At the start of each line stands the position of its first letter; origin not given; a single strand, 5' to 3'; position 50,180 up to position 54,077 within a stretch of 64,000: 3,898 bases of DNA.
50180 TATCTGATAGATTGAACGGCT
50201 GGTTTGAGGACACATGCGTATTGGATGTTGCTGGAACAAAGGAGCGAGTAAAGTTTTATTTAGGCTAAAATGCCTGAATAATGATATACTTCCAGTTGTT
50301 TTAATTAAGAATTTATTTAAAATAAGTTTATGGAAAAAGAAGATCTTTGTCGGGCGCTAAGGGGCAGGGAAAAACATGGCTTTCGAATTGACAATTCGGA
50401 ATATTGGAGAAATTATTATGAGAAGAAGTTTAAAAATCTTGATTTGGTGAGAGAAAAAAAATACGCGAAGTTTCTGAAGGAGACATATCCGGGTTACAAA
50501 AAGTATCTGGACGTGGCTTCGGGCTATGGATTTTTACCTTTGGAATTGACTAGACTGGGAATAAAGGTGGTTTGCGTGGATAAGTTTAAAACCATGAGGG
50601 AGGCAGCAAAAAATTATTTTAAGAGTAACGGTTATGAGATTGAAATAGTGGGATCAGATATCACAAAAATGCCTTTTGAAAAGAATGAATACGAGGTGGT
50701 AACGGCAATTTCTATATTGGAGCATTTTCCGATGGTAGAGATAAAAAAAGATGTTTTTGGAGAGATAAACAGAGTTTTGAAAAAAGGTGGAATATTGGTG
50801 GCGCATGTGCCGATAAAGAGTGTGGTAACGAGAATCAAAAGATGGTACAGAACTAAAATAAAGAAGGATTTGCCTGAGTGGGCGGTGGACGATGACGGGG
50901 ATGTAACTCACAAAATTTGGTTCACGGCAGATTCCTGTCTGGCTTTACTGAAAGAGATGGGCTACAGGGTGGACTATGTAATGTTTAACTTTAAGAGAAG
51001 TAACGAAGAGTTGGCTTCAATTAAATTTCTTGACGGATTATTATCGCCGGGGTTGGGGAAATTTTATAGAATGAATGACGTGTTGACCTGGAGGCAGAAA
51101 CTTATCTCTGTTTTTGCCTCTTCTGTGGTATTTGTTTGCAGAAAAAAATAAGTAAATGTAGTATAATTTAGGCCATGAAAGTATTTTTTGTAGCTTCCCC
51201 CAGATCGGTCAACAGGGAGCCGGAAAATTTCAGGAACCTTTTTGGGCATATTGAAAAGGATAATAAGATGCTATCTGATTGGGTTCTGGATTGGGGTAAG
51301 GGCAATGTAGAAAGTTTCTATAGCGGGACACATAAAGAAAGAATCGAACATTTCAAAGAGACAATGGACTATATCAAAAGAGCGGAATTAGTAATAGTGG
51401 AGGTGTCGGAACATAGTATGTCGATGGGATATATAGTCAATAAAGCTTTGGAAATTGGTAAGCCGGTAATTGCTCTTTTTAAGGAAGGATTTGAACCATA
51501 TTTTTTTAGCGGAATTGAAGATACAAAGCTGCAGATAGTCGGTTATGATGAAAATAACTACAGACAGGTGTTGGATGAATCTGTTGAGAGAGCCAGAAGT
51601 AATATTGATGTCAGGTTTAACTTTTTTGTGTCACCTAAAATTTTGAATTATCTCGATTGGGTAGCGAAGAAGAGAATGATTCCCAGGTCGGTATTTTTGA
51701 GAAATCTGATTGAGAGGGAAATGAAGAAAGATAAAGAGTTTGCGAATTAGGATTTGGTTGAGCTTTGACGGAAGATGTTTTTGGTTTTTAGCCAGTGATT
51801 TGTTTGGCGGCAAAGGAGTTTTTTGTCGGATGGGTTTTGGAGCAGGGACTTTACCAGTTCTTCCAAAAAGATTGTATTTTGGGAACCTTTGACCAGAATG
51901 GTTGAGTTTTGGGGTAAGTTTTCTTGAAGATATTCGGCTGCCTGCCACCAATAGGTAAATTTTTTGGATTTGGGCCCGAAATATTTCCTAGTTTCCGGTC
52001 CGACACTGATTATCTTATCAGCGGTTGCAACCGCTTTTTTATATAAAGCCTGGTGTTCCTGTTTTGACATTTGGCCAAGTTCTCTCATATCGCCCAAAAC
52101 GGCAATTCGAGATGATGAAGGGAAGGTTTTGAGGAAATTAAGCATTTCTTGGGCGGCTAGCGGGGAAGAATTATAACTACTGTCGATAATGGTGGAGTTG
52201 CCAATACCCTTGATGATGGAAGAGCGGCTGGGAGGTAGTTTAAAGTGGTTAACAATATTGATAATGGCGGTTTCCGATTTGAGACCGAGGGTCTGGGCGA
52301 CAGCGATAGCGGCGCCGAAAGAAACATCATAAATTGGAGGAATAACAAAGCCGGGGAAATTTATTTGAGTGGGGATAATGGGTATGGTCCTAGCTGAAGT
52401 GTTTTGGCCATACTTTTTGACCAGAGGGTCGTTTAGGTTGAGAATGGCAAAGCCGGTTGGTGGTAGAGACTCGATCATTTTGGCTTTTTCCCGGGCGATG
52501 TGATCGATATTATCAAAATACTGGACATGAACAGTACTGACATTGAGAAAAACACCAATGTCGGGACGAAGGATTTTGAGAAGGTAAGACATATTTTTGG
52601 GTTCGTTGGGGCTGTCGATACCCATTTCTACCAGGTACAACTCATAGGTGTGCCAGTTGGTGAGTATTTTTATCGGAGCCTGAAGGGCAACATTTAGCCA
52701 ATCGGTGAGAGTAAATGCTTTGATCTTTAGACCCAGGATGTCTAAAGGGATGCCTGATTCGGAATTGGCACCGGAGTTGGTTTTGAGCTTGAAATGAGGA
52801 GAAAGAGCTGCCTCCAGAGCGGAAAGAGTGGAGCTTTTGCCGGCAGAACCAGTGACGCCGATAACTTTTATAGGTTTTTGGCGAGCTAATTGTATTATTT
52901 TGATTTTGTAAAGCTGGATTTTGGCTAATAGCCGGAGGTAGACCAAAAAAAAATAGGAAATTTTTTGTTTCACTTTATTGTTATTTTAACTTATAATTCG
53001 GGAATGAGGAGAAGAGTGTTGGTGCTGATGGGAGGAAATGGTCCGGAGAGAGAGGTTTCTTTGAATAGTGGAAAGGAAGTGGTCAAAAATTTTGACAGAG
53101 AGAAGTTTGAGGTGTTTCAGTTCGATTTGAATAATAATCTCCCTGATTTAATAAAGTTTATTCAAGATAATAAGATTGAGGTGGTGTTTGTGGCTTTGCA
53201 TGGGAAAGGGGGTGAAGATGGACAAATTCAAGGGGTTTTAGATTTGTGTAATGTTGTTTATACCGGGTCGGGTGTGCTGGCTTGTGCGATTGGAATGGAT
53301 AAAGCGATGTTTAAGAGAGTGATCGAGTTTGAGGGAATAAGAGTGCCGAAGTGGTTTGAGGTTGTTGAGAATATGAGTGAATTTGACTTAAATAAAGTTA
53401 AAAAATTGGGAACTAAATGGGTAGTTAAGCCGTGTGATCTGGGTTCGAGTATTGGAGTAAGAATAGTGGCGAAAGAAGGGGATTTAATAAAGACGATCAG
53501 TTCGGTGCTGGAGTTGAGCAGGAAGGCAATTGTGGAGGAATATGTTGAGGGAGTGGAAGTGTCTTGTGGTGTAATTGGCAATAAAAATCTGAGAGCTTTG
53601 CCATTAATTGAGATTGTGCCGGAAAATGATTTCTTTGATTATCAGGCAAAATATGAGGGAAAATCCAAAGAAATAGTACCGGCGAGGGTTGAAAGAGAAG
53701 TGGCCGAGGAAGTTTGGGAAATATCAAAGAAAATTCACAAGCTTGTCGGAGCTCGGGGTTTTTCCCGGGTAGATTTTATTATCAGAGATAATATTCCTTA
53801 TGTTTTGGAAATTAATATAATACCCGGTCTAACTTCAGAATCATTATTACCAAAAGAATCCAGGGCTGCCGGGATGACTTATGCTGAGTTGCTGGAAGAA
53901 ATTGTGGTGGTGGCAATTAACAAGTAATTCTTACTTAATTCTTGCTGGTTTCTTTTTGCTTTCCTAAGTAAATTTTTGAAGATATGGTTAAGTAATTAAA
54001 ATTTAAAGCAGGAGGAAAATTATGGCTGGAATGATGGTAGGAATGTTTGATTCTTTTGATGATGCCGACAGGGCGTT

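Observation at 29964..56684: Recurrent '-10 hexamer, 5-7 nt, start codon' architecture without a Shine-Dalgarno, implying widespread leaderless or near-leaderless mRNAs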

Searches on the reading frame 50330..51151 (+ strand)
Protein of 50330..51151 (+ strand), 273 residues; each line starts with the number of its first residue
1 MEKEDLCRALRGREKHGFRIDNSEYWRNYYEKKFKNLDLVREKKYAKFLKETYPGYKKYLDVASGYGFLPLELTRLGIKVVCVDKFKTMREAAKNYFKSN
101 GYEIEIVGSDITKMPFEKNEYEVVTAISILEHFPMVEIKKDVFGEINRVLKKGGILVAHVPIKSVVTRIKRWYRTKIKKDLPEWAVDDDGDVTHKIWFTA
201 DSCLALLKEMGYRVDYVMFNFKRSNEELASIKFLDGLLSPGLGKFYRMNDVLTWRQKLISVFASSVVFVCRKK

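Call 36: search_protein_families(library=pfam, proteins=[window:50330-51151:+])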
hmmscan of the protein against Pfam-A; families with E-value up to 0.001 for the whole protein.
window:50330-51151:+ (273 aa): 6 families
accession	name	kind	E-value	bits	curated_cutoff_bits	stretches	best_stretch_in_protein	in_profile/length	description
PF08241.18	Methyltransf_11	-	3.7e-18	66.4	21.2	1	60-157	1-94/95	Methyltransferase domain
PF13649.12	Methyltransf_25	-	1.7e-15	57.9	27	1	60-154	2-97/97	Methyltransferase domain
PF13847.12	Methyltransf_31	-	2.5e-11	43.9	27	1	57-162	5-113/145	Methyltransferase domain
PF13489.12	Methyltransf_23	-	7.6e-10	39.2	27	1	54-215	21-162/164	Methyltransferase domain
PF08242.18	Methyltransf_12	-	3.7e-08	34.4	30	1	60-156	1-98/98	Methyltransferase domain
PF01209.24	Ubie_methyltran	-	1.7e-07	31.2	20.1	1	57-178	49-171/233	ubiE/COQ5 methyltransferase family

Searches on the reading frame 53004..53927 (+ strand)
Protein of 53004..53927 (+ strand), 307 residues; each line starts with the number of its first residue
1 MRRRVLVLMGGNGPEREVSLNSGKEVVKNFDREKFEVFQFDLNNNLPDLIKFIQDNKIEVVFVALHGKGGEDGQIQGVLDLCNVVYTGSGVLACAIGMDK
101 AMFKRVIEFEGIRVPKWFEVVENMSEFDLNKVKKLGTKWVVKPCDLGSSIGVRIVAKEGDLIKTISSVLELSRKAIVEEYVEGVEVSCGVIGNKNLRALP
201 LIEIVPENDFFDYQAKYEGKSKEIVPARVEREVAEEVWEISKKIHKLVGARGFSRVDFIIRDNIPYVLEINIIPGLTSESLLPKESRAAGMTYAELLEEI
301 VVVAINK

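Call 69: search_protein_families(library=pfam, proteins=[window:53004-53927:+])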
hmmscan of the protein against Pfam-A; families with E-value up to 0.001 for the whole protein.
window:53004-53927:+ (307 aa): 9 families
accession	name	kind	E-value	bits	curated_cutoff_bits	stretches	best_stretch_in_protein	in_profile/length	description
PF07478.18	Dala_Dala_lig_C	-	6.9e-48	163.3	24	1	119-301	14-203/204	D-ala D-ala ligase C-terminus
PF01820.27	Dala_Dala_lig_N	-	4.5e-21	76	34.6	2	55-89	87-121/121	D-ala D-ala ligase N-terminus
PF02655.19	ATP-grasp_3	-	4e-16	59.9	23.2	1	99-271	3-154/160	ATP-grasp domain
PF02222.28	ATP-grasp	-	2.1e-07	31.2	27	1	110-263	6-152/179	ATP-grasp domain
PF01071.24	GARS_A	-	8.1e-07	29.5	27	1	99-196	2-105/194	Phosphoribosylglycinamide synthetase, ATP-grasp (A) domain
PF13535.11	ATP-grasp_4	-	4e-06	27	27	1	139-261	5-138/160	ATP-grasp domain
PF03133.20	TTL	-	1.7e-05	24.7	20.1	0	122-182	52-107/292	Tubulin-tyrosine ligase family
PF14397.11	ATPgrasp_ST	-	4.9e-05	23.1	31.4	0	99-163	21-88/278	Sugar-transfer associated ATP-grasp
PF02786.22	CPSase_L_D2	-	0.00025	21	19.8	1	99-271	1-177/211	Carbamoyl-phosphate synthase L chain, ATP binding domain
